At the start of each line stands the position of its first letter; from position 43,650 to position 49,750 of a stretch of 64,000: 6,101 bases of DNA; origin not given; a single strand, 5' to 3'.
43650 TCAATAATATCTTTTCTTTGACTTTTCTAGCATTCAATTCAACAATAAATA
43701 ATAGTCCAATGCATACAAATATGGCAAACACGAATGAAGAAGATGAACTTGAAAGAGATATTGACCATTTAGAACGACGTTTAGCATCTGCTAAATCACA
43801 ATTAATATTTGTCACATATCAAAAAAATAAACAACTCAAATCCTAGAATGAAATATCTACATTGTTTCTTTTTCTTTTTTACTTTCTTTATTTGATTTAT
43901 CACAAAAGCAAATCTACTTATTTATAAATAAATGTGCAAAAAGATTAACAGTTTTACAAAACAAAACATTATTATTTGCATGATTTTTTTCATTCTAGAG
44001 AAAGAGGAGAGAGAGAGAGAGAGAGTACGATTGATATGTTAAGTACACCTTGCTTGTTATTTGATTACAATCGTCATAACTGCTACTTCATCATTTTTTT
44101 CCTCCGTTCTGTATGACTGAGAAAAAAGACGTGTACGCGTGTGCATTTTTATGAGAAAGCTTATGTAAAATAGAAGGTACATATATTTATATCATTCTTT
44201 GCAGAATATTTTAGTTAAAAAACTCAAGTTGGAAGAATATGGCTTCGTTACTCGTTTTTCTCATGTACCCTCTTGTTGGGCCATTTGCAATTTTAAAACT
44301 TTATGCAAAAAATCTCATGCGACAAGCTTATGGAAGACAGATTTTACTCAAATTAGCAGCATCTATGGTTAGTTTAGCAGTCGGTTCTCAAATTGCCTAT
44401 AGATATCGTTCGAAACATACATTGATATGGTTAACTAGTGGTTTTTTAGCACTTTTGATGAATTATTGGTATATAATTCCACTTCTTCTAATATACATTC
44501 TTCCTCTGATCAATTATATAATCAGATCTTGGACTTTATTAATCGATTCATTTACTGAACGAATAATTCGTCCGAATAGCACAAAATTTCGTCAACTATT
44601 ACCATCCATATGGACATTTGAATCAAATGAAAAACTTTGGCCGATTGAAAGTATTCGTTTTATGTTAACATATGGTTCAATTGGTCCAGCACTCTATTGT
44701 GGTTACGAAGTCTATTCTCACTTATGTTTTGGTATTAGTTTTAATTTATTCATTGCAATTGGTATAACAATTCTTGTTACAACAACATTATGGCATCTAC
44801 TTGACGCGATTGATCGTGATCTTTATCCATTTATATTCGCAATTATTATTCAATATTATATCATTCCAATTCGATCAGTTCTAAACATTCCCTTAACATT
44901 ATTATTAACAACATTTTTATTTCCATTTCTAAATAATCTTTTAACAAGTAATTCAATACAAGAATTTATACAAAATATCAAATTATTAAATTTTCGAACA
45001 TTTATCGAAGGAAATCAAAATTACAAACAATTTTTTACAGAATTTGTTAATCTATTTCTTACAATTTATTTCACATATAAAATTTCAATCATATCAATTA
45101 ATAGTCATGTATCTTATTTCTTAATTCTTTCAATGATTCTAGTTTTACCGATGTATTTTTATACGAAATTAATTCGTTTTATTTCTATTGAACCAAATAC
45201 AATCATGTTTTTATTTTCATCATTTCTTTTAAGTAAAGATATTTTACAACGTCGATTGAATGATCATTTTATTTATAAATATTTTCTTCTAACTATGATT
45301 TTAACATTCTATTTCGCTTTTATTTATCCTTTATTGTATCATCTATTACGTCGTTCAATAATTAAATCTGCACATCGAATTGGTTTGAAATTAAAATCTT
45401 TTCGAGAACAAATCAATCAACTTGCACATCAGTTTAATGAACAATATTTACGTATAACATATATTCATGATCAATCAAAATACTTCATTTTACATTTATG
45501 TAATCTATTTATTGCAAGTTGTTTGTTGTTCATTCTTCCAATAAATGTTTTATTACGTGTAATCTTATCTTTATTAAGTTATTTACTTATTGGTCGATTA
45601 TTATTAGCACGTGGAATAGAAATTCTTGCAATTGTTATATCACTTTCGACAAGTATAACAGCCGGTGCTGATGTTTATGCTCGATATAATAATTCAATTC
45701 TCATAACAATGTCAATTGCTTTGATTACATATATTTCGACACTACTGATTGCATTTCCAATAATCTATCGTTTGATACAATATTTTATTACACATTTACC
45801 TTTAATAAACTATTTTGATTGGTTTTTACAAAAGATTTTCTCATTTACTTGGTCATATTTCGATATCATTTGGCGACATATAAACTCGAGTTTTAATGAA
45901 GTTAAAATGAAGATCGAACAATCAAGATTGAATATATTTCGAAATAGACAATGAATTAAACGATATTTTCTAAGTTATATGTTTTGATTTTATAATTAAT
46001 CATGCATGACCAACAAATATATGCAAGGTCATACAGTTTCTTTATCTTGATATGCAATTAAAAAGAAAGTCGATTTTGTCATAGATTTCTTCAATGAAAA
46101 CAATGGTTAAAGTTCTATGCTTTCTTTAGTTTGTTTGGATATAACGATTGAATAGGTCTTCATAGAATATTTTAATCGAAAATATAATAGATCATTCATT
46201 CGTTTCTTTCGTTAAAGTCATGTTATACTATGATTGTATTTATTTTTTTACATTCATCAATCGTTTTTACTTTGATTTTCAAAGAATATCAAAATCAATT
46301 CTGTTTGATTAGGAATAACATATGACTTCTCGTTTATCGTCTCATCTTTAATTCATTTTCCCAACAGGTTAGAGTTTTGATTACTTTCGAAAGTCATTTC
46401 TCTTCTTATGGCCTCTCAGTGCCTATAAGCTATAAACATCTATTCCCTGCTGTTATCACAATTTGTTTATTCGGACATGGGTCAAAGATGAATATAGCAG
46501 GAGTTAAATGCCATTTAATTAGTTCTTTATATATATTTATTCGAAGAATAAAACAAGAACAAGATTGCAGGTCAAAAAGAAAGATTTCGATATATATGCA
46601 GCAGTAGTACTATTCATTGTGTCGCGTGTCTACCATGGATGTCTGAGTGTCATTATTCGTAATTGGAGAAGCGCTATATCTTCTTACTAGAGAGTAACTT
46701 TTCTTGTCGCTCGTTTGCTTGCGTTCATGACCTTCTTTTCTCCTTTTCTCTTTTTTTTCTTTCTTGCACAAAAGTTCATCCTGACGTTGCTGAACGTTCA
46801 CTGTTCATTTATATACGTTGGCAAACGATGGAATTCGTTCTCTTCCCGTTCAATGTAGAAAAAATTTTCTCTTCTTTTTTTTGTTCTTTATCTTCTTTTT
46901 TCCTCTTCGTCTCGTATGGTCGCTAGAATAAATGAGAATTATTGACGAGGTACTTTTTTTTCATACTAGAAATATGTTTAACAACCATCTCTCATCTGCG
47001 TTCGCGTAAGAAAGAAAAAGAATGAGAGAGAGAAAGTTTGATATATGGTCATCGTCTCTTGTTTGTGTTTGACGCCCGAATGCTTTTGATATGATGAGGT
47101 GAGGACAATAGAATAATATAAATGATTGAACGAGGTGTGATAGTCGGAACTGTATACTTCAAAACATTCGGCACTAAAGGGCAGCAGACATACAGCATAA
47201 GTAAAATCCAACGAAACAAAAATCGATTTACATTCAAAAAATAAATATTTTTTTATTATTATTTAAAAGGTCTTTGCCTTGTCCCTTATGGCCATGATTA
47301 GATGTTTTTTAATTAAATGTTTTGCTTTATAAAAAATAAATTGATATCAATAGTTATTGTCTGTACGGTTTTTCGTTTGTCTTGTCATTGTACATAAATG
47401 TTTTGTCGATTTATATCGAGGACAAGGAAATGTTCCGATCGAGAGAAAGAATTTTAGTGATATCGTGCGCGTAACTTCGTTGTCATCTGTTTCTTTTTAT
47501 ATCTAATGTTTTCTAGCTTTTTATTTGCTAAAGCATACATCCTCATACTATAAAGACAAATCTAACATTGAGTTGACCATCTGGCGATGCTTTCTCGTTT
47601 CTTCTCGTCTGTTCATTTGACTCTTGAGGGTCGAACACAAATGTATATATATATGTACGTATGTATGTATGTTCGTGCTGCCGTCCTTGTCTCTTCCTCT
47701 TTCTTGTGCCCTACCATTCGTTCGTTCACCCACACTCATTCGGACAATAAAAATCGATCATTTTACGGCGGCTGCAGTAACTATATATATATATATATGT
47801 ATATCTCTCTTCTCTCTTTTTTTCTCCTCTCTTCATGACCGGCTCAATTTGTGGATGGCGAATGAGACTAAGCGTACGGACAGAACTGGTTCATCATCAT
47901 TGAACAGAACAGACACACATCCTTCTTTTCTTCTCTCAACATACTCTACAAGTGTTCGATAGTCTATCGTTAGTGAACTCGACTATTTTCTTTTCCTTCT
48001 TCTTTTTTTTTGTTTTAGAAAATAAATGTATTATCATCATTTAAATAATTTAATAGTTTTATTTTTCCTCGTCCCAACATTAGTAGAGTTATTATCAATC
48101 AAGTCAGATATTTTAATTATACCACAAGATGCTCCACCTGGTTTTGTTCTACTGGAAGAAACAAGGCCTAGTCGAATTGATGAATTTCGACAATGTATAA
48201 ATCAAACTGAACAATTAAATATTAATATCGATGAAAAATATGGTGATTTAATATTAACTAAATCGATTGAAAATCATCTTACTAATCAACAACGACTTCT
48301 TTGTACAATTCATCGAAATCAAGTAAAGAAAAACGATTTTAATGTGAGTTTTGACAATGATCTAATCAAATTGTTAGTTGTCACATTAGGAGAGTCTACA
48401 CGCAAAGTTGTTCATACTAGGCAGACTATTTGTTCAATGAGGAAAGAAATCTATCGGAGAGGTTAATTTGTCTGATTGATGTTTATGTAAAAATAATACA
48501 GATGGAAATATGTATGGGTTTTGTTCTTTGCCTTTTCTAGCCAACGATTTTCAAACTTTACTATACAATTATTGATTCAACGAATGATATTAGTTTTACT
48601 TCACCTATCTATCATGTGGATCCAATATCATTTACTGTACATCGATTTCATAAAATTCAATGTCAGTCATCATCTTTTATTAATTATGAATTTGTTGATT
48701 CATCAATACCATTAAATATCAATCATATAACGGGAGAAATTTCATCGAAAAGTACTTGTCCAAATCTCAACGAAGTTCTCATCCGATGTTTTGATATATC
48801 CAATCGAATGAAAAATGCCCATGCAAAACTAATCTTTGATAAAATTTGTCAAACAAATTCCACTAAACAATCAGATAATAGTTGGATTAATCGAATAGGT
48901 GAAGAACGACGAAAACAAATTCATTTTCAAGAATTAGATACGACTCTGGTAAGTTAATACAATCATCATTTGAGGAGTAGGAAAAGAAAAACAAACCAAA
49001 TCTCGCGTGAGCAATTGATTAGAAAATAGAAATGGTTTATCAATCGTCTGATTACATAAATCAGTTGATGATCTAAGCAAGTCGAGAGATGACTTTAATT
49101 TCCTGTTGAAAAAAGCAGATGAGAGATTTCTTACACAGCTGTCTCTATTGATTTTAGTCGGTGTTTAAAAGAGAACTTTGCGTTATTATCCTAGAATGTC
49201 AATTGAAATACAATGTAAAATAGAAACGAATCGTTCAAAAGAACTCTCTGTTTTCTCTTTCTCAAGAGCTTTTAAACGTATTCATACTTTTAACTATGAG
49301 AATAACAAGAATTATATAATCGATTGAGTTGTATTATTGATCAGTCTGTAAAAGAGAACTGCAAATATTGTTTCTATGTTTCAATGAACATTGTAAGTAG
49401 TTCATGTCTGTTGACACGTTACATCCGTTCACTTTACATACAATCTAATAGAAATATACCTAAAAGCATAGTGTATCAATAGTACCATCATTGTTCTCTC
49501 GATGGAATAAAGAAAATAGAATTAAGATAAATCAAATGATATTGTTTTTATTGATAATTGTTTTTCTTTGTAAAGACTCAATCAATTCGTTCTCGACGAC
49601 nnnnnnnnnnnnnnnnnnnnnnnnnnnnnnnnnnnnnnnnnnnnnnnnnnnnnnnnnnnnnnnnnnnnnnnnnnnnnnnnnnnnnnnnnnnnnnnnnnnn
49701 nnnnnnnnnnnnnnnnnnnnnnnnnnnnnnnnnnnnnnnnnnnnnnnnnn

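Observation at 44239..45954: Intronless 571-aa polytopic membrane ORF of unknown family embedded among intron-rich genes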

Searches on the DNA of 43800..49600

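Call 66: search_rna_families(source=window, start=43800, end=49600, threshold=evalue, max_evalue=0.1)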
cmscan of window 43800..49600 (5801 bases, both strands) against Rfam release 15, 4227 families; matches with E-value up to 0.1: 0.
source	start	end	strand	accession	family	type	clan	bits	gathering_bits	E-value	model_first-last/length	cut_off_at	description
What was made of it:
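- Tried and rejected: Rfam found nothing on the flanks (call 66).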
